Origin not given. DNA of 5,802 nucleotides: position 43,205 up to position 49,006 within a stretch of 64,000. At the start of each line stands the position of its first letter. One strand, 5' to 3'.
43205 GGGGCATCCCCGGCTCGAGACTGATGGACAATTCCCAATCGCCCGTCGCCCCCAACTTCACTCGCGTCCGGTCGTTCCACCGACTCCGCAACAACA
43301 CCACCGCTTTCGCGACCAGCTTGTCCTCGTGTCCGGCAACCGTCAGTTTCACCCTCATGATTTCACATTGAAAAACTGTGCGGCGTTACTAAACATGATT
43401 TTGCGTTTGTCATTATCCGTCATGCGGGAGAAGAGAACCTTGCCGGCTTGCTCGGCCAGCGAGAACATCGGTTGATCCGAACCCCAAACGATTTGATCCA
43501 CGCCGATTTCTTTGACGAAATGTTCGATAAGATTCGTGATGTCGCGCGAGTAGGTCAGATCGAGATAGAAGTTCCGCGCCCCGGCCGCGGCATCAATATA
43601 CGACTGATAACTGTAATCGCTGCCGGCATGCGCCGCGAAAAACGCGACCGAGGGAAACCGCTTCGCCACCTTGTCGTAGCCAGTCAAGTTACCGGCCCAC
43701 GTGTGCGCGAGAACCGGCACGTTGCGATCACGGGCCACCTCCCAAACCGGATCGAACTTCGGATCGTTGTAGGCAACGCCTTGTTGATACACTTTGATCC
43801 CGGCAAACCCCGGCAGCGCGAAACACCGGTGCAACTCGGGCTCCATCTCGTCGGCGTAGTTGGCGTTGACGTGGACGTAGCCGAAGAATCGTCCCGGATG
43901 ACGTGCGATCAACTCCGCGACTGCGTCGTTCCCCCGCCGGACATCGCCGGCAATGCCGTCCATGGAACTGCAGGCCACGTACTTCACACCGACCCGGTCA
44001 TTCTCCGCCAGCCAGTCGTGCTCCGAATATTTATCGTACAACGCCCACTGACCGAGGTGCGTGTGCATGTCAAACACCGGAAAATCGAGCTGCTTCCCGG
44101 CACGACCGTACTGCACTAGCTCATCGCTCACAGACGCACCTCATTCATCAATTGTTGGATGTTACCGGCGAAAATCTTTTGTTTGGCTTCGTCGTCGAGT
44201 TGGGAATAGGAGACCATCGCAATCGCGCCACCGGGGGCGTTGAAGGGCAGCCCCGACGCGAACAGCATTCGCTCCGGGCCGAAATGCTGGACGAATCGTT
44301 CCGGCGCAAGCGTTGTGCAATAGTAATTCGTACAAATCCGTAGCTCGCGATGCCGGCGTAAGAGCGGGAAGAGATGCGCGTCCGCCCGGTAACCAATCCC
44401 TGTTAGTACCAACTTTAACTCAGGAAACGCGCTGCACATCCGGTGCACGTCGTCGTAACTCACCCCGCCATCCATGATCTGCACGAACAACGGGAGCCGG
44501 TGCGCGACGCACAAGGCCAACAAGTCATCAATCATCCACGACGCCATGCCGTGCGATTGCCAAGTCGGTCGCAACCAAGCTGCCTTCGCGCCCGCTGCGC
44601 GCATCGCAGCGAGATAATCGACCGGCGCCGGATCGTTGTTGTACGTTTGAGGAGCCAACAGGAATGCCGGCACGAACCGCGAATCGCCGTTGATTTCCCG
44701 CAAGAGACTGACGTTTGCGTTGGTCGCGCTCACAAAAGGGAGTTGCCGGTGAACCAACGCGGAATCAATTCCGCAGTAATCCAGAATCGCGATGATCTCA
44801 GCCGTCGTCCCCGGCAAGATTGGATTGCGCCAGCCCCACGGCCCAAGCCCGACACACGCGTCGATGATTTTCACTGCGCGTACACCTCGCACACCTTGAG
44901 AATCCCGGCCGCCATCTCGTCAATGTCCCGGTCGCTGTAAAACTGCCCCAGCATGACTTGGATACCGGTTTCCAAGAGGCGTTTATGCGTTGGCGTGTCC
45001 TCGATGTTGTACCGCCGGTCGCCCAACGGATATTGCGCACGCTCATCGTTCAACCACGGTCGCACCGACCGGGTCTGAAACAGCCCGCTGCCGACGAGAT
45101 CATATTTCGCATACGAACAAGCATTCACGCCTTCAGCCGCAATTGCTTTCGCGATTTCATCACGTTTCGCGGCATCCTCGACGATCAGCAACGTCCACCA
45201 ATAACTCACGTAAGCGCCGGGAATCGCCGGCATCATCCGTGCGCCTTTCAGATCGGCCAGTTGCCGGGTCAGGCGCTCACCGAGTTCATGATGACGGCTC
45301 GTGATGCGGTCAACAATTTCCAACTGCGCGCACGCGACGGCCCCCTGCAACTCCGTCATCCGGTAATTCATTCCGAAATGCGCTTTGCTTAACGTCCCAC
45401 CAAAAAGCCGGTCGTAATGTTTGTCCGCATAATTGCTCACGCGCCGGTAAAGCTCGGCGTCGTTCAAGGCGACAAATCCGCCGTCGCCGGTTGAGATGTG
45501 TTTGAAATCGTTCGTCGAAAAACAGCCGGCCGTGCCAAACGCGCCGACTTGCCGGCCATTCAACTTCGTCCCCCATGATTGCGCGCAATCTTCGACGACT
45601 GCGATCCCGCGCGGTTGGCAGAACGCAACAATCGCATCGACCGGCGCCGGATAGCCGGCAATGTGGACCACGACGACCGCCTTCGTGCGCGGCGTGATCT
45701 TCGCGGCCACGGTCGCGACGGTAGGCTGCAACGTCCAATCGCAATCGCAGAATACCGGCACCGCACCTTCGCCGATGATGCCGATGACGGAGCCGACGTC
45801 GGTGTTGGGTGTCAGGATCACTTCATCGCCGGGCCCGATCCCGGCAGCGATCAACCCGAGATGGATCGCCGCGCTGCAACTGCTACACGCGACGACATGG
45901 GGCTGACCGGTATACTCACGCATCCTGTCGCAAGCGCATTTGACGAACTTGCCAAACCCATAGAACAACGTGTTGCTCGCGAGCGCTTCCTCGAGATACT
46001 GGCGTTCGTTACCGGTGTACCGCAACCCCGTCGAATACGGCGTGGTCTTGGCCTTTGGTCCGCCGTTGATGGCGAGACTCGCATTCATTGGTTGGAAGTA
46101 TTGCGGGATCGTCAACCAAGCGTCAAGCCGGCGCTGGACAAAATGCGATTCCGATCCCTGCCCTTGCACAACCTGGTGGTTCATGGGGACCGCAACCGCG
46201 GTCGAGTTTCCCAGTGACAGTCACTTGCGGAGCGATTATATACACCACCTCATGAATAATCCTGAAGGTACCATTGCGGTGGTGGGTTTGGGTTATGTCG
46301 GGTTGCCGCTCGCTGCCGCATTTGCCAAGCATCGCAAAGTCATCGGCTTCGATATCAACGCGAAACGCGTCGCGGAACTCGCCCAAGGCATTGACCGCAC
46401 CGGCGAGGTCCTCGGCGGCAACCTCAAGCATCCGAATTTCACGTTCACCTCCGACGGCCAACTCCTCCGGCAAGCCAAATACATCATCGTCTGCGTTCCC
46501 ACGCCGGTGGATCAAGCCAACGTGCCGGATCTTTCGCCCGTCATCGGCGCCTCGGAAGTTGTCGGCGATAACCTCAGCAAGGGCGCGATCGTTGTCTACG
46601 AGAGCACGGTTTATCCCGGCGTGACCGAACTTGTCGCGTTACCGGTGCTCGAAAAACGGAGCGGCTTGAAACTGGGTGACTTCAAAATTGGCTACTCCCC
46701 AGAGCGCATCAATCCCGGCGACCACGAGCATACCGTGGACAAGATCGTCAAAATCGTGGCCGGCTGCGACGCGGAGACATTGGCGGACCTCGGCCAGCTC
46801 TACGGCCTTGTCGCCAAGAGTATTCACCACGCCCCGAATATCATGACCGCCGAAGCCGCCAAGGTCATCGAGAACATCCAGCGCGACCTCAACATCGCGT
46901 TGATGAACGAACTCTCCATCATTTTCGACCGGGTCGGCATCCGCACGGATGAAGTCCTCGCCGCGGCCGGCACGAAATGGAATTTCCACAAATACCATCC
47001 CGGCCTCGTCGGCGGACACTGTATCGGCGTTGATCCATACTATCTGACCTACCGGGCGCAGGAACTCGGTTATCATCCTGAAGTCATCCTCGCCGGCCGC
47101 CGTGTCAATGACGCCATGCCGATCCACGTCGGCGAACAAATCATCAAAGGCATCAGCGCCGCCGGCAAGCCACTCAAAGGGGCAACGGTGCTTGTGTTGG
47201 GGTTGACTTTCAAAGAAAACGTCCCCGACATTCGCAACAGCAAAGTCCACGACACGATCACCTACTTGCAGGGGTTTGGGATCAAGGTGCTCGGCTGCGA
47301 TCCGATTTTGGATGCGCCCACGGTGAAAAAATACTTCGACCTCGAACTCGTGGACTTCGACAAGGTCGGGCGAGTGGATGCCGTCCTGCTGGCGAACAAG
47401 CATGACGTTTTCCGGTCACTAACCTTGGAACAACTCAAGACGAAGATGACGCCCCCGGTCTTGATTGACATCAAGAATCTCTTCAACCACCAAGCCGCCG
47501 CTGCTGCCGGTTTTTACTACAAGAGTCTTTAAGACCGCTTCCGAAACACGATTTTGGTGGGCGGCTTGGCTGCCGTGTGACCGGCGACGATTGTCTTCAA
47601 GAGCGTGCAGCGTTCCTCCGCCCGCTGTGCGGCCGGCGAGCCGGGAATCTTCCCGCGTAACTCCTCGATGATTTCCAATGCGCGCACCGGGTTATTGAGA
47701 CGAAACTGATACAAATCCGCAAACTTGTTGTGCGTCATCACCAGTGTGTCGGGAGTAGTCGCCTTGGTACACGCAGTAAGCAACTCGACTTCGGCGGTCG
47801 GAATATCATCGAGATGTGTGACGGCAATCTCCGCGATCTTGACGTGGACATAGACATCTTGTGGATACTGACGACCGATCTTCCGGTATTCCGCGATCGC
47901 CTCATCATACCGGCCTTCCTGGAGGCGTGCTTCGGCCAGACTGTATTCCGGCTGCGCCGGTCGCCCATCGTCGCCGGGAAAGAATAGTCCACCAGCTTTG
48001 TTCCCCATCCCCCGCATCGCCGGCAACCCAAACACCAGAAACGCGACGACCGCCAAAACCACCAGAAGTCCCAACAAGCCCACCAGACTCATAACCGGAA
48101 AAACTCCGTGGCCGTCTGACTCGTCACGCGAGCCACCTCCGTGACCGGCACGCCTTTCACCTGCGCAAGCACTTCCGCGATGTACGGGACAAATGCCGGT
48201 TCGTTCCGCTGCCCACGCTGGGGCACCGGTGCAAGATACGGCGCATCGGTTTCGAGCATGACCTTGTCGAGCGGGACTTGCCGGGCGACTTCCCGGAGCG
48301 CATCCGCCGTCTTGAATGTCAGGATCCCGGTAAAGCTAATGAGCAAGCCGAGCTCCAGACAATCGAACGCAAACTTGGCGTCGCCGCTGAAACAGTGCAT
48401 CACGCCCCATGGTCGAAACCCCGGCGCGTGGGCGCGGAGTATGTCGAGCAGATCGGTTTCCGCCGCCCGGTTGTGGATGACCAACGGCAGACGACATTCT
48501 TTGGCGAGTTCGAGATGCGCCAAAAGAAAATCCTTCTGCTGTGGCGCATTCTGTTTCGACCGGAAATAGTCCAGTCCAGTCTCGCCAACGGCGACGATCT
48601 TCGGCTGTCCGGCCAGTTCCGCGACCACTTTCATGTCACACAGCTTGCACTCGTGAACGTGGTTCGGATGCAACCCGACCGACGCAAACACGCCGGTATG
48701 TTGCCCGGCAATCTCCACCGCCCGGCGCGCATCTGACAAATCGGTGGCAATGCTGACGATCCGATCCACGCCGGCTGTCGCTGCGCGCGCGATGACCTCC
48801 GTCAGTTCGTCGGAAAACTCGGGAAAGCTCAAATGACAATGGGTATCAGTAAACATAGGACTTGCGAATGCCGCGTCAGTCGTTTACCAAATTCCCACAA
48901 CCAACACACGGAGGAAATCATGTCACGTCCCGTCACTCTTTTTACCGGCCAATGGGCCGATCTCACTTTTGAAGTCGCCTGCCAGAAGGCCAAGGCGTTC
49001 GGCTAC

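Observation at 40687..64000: Putative GalNAc/galactose-containing glycan and amino-sugar utilisation island with several unclassifiable enzymes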

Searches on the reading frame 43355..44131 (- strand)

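Call 3: search_protein_families(library=pfam, proteins=[window:43355-44131:-], max_evalue=0.01)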
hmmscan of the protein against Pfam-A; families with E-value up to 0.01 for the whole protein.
window:43355-44131:- (258 aa): 1 family
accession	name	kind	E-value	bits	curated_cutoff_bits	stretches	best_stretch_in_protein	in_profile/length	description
PF04909.20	Amidohydro_2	-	7.2e-26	92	26.4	1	61-255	59-288/289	Amidohydrolase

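Call 42: search_protein_families(library=ncbifam, proteins=[window:43355-44131:-], max_evalue=0.0001)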
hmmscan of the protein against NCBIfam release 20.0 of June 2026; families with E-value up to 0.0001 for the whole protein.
window:43355-44131:- (258 aa): 0 families

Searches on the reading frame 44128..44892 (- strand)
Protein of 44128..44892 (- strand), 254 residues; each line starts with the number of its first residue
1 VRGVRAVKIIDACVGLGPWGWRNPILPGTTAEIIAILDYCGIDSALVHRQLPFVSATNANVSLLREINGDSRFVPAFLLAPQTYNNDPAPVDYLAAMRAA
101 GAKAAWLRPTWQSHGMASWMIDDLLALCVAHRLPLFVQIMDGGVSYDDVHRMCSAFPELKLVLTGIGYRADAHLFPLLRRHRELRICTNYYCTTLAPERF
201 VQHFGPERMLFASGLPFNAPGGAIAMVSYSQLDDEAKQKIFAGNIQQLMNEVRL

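Call 3: search_protein_families(library=pfam, proteins=[window:44128-44892:-], max_evalue=0.01)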
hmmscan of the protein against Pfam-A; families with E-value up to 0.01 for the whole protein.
window:44128-44892:- (254 aa): 1 family
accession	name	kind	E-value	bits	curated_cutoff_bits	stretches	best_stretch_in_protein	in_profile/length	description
PF04909.20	Amidohydro_2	-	1.4e-09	38.6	26.4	1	54-245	62-283/289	Amidohydrolase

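Call 42: search_protein_families(library=ncbifam, proteins=[window:44128-44892:-], max_evalue=0.0001)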
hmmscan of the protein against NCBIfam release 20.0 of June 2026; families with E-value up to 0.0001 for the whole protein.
window:44128-44892:- (254 aa): 0 families

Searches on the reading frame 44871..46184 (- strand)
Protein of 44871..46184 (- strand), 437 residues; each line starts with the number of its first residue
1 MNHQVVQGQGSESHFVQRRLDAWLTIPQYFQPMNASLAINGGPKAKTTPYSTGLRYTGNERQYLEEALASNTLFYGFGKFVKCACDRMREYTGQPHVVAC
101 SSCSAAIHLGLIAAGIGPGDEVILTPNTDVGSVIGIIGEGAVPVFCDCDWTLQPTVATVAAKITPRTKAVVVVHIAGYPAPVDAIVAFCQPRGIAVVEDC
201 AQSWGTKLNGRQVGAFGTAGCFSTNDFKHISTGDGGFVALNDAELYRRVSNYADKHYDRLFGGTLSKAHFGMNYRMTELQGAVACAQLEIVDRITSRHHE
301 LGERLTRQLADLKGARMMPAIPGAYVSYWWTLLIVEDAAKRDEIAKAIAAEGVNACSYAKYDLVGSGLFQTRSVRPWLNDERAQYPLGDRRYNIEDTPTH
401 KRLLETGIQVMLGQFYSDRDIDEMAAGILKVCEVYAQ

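Call 3: search_protein_families(library=pfam, proteins=[window:44871-46184:-], max_evalue=0.01)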
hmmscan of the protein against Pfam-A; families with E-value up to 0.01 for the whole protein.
window:44871-46184:- (437 aa): 2 families
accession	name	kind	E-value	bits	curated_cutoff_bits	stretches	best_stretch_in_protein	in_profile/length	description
PF01041.23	DegT_DnrJ_EryC1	-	2.6e-73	247.8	19.8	1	59-358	6-306/360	DegT/DnrJ/EryC1/StrS aminotransferase family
PF00266.25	Aminotran_5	-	0.0054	16.2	21.5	0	102-205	69-181/371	Aminotransferase class-V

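Call 42: search_protein_families(library=ncbifam, proteins=[window:44871-46184:-], max_evalue=0.0001)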
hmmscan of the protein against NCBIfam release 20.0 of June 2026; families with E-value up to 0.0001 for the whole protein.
window:44871-46184:- (437 aa): 8 families
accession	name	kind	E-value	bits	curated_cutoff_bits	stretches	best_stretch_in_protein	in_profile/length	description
TIGR04181.1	NHT_00031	hypoth_equivalog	7.5e-52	176.4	420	1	57-354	9-321/359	LegC family aminotransferase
NF008687.0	PRK11706.1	equivalog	3.9e-50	170.7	375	1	56-356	9-317/375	dTDP-4-amino-4,6-dideoxygalactose transaminase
NF008658.2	PRK11658.1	equivalog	8.6e-43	146.4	631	1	88-339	42-299/379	UDP-4-amino-4-deoxy-L-arabinose aminotransferase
TIGR03588.1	PseC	equivalog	1.6e-39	135.9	423.5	1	65-353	18-321/380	UDP-4-amino-4,6-dideoxy-N-acetyl-beta-L-altrosamine transaminase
TIGR02379.1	ECA_wecE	subfamily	1.5e-36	126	434.85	1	56-355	9-317/376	dTDP-4-amino-4,6-dideoxy-D-glucose transaminase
TIGR04427.1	PLP_DesI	equivalog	3.9e-33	115.1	650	1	36-359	7-330/390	dTDP-4-dehydro-6-deoxyglucose aminotransferase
NF011936.0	PRK15407.1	equivalog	2.4e-32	112.2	423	2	70-254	56-249/440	lipopolysaccharide biosynthesis protein RfbH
NF005732.0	PRK07550.1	equivalog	5.6e-05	22.4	366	1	96-199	95-205/389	aminotransferase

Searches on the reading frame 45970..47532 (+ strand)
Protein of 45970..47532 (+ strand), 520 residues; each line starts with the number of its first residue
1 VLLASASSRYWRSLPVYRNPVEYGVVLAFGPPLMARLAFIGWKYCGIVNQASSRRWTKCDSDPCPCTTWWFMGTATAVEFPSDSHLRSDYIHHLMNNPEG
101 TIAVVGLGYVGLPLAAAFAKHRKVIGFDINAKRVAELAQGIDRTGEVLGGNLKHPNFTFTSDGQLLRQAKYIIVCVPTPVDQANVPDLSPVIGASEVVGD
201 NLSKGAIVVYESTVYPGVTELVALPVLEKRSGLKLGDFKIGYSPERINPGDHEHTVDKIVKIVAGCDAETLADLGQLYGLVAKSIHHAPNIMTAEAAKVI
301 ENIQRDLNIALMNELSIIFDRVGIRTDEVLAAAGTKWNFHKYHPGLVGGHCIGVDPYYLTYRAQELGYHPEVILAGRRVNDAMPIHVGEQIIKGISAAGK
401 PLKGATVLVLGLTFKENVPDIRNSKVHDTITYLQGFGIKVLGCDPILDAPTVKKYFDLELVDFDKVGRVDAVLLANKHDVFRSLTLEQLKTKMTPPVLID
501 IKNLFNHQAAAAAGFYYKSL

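Call 3: search_protein_families(library=pfam, proteins=[window:45970-47532:+], max_evalue=0.01)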
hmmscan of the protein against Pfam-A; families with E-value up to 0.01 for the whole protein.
window:45970-47532:+ (520 aa): 5 families
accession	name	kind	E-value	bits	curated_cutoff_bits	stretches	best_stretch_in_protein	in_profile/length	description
PF03721.20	UDPG_MGDP_dh_N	-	1.2e-31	110.1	27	1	101-271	2-180/187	UDP-glucose/GDP-mannose dehydrogenase family, NAD binding domain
PF00984.24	UDPG_MGDP_dh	-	2.7e-24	85.5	25.4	1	293-381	2-93/94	UDP-glucose/GDP-mannose dehydrogenase family, central domain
PF03720.21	UDPG_MGDP_dh_C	-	3.2e-21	76.1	30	1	408-506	1-102/103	UDP-glucose/GDP-mannose dehydrogenase family, UDP binding domain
PF03446.21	NAD_binding_2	-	1e-05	26.1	21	1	101-222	1-103/161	NAD binding domain of 6-phosphogluconate dehydrogenase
PF02558.23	ApbA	-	0.00022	21.3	22.2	1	102-198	1-96/150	Ketopantoate reductase PanE/ApbA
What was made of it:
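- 46270..47532 (+): Nucleotide-sugar 6-dehydrogenase (TviB/WbpO-like), divergent from DegT. Probably biosynthetic. PF03721, PF00984 and PF03720 (call 3).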

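Call 42: search_protein_families(library=ncbifam, proteins=[window:46270-47532:+], max_evalue=0.0001)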
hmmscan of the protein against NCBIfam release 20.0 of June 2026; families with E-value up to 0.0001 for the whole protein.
window:46270-47532:+ (420 aa): 8 families
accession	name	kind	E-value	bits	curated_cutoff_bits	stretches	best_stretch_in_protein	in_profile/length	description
NF011729.0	PRK15182.1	equivalog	6.5e-122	407.3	592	1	2-402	9-413/425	Vi polysaccharide biosynthesis UDP-N-acetylglucosamine C-6 dehydrogenase TviB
TIGR03026.1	NDP-sugDHase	subfamily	1.2e-111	373.5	189.8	1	1-403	2-413/413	nucleotide sugar dehydrogenase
NF040825.1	UDPMaNacDH_Arch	equivalog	9.4e-60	202.6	750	1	2-408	3-404/418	UDP-N-acetyl-D-mannosamine dehydrogenase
NF008286.0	PRK11064.1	equivalog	1.1e-53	182.4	459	1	1-393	5-411/420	UDP-N-acetyl-D-mannosamine dehydrogenase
NF047673.2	TeichurnBiosyTuaD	equivalog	2.4e-39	135.7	700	1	2-419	4-428/439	UDP-glucose 6-dehydrogenase TuaD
NF041297.1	UDPGDh_AglM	equivalog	6.5e-39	134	670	1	2-408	3-420/429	UDP-glucose 6-dehydrogenase AglM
NF011631.0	PRK15057.1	equivalog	3.2e-08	33.1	757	1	2-347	3-339/388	UDP-glucose 6-dehydrogenase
NF012005.0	PRK15461.1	equivalog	1.1e-05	24.7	348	0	1-145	3-126/298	sulfolactaldehyde 3-reductase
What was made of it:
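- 46270..47532 (+): TviB model 407 bits, below its 592 cut-off (call 42).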

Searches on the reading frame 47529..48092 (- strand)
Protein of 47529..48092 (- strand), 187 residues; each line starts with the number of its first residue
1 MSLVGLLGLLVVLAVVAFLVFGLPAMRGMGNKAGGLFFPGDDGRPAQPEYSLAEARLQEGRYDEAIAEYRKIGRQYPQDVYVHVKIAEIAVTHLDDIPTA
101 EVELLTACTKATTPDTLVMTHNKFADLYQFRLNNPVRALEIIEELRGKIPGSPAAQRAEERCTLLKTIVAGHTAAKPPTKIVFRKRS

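Call 3: search_protein_families(library=pfam, proteins=[window:47529-48092:-], max_evalue=0.01)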
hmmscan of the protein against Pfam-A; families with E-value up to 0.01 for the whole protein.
window:47529-48092:- (187 aa): 8 families
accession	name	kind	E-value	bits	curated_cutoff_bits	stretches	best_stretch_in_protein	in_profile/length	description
PF13428.12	TPR_14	-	5.8e-08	33.1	23.5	1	51-88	6-43/44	Tetratricopeptide repeat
PF14559.12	TPR_19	-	4.3e-06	27.4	25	1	52-83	31-62/68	Tetratricopeptide repeat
PF13174.12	TPR_6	-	0.00013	22.9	26.3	1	50-78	4-32/33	Tetratricopeptide repeat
PF24575.1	TPR_Slam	-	0.00027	21.7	35.2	1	50-90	51-91/104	Surface lipoprotein assembly modifier, N-terminal TPR repeats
PF13432.12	TPR_16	-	0.00042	21.1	32.7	1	50-79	35-64/65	Tetratricopeptide repeat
PF07719.23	TPR_2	-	0.00099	19.5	27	1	50-78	5-33/34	Tetratricopeptide repeat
PF22860.2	DUF7017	-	0.0069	16.8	27.5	1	49-127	4-80/141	Domain of unknown function (DUF7017)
PF13414.12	TPR_11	-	0.0073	16.4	26.8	0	55-86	3-34/42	TPR repeat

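Call 42: search_protein_families(library=ncbifam, proteins=[window:47529-48092:-], max_evalue=0.0001)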
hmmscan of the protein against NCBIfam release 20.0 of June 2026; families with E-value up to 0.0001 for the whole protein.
window:47529-48092:- (187 aa): 2 families
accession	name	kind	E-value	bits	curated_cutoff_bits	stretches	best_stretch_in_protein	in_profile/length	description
TIGR03302.1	OM_YfiO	subfamily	3.9e-07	29.8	81.4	1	40-83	27-70/239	outer membrane protein assembly factor BamD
TIGR02795.1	tol_pal_ybgF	equivalog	9.6e-05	23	90.1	0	48-161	4-118/119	tol-pal system protein YbgF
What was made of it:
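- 47529..48856 (-): TatD hydrolase (48089-48856) and a TPR/BamD-like protein with an N-terminal hydrophobic segment (47529-48092). Housekeeping genes that separate the two glycan-related blocks. TIGR03302 weak (call 42).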

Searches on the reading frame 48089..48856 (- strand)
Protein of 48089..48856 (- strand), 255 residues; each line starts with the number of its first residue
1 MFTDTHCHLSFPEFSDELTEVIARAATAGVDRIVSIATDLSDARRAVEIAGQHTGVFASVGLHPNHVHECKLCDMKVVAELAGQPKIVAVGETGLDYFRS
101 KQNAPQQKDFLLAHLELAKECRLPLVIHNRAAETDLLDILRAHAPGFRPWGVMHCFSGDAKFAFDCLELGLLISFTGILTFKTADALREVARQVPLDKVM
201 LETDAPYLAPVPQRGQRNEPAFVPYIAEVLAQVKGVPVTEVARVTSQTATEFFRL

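Call 3: search_protein_families(library=pfam, proteins=[window:48089-48856:-], max_evalue=0.01)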
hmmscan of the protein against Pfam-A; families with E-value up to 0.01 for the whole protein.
window:48089-48856:- (255 aa): 1 family
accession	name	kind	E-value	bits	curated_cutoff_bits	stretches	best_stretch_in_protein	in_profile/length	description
PF01026.27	TatD_DNase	-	5.1e-81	272.2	27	1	3-253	1-252/253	TatD related DNase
